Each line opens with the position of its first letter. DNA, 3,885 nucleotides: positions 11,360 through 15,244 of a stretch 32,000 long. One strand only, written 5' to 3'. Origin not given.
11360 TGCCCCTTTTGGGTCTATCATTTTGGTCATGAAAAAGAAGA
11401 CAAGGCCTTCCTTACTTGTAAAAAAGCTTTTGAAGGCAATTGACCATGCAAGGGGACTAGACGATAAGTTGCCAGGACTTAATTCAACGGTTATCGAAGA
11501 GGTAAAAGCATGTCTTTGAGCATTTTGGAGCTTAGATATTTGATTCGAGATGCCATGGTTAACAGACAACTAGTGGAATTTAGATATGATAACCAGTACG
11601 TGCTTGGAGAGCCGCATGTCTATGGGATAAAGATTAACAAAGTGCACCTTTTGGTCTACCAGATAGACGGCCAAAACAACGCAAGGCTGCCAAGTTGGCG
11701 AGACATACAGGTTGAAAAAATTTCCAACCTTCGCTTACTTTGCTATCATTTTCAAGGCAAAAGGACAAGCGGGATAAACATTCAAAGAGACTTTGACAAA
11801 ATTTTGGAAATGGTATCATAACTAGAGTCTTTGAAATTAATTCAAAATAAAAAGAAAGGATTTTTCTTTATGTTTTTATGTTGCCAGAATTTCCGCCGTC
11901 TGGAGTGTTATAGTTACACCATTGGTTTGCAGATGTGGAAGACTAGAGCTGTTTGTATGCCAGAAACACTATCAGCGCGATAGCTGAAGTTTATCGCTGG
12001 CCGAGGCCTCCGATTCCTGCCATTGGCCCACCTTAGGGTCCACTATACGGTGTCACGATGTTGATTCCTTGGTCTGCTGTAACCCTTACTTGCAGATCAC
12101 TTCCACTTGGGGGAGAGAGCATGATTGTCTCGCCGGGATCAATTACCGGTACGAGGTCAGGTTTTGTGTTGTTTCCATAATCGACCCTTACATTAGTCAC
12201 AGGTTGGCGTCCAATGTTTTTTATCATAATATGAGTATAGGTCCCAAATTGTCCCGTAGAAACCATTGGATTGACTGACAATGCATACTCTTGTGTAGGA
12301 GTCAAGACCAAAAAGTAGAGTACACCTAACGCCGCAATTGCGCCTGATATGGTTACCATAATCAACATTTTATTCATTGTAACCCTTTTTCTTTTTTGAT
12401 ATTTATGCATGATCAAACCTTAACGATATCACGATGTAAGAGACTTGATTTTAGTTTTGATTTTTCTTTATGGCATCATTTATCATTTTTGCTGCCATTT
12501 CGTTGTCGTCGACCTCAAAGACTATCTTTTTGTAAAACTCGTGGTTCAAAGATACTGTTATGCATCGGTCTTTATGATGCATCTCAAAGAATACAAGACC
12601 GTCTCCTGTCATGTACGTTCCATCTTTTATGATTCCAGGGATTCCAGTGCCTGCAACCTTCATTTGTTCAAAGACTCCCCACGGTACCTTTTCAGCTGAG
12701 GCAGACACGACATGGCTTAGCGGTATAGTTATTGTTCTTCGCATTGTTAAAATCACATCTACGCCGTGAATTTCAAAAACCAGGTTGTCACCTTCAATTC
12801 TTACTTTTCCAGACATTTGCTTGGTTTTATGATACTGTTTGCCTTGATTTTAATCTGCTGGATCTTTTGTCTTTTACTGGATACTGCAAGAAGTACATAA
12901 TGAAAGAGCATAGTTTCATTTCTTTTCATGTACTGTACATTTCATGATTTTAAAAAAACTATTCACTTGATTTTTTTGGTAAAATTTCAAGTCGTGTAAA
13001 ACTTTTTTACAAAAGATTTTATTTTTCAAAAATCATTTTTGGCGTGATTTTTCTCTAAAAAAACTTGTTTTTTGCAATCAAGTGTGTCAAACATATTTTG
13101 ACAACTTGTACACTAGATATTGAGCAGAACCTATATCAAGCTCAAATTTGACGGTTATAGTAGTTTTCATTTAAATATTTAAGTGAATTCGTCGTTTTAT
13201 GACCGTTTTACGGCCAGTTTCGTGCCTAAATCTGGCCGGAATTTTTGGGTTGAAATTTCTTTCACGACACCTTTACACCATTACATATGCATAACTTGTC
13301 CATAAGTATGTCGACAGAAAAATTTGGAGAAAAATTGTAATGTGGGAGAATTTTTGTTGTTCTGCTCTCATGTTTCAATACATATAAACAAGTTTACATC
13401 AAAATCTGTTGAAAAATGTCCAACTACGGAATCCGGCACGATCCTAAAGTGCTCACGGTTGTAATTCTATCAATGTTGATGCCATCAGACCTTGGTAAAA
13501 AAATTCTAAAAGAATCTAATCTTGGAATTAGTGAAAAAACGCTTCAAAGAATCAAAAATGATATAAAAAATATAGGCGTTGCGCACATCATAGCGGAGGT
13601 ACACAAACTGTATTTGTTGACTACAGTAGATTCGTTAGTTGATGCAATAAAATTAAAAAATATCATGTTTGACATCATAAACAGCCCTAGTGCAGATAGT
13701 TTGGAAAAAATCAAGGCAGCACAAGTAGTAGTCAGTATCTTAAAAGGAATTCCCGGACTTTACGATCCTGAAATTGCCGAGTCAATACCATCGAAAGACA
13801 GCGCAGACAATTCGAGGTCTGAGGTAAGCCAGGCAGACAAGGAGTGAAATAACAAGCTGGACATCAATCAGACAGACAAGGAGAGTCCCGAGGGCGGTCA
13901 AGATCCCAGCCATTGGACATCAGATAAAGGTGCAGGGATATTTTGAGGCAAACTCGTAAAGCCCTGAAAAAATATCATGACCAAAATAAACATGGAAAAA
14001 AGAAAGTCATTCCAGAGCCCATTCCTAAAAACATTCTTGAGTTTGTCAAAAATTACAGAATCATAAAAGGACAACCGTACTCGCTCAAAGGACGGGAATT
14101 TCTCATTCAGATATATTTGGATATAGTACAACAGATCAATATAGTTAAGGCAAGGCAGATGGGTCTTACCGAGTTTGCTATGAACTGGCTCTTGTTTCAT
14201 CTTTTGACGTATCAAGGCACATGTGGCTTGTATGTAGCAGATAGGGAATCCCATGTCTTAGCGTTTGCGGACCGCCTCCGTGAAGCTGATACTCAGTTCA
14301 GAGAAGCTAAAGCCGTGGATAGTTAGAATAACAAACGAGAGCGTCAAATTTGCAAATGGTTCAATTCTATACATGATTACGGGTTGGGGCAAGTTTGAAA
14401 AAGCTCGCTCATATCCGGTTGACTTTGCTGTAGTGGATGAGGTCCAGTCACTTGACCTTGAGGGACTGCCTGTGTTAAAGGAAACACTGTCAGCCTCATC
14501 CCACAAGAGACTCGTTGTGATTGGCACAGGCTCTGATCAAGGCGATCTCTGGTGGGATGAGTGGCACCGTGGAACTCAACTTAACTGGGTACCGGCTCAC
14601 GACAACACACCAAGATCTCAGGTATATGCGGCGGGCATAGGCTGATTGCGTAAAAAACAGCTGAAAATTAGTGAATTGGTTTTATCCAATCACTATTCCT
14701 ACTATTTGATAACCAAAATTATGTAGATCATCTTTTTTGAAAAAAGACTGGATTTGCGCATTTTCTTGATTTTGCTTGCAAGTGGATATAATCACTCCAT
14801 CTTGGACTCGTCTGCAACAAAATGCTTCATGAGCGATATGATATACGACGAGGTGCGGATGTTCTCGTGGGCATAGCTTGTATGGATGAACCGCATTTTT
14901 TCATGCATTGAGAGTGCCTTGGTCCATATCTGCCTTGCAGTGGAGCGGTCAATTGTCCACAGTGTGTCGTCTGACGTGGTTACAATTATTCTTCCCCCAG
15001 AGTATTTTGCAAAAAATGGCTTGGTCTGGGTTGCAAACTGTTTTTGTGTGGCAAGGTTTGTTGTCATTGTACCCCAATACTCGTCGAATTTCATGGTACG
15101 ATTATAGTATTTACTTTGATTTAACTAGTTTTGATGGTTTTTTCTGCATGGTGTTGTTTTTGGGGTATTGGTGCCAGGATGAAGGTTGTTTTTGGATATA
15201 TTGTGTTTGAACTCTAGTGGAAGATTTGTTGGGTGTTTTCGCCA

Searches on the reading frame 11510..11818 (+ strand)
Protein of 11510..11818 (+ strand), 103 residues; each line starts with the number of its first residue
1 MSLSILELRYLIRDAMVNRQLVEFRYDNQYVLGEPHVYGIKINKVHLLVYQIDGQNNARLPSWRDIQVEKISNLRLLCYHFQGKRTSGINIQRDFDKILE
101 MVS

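Call 23: search_protein_families(library=pfam, proteins=[window:11510-11818:+], max_evalue=0.1)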
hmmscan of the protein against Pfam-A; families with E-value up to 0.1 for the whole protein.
window:11510-11818:+ (103 aa): 1 family
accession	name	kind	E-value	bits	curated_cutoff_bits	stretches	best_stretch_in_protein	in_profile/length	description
PF20226.3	DUF6585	-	0.019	14.8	27.7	1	28-79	189-238/249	Family of unknown function (DUF6585)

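Call 24: search_protein_families(library=phrogs, proteins=[window:11510-11818:+], max_evalue=0.1)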
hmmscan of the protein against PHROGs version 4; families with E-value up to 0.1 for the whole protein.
window:11510-11818:+ (103 aa): 0 families

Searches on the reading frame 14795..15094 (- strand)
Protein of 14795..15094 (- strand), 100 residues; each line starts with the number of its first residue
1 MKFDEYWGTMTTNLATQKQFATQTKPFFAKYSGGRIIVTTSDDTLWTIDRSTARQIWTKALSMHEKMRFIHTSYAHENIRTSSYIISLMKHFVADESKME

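Call 6: search_protein_families(library=pfam, proteins=[window:14795-15094:-], max_evalue=1)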
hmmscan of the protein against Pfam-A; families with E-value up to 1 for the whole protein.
window:14795-15094:- (100 aa): 3 families
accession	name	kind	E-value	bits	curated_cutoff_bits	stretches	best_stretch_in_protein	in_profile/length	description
PF13360.13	PQQ_2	-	0.00026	21.2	27.6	1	31-68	71-107/233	Outer membrane protein assembly factor BamB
PF12559.13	Inhibitor_I10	-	0.046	14.4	21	1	16-45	5-33/63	Serine endopeptidase inhibitors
PF20049.4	DUF6451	-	0.15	12.5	28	1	52-72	4-25/33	Domain of unknown function (DUF6451)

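Call 18: search_protein_families(library=phrogs, proteins=[window:14795-15094:-], max_evalue=0.1)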
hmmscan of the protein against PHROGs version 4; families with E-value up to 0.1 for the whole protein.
window:14795-15094:- (100 aa): 0 families

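Call 19: search_protein_families(library=padloc, proteins=[window:14795-15094:-], max_evalue=0.1)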
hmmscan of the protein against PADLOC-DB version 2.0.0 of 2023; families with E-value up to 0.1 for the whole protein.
window:14795-15094:- (100 aa): 0 families
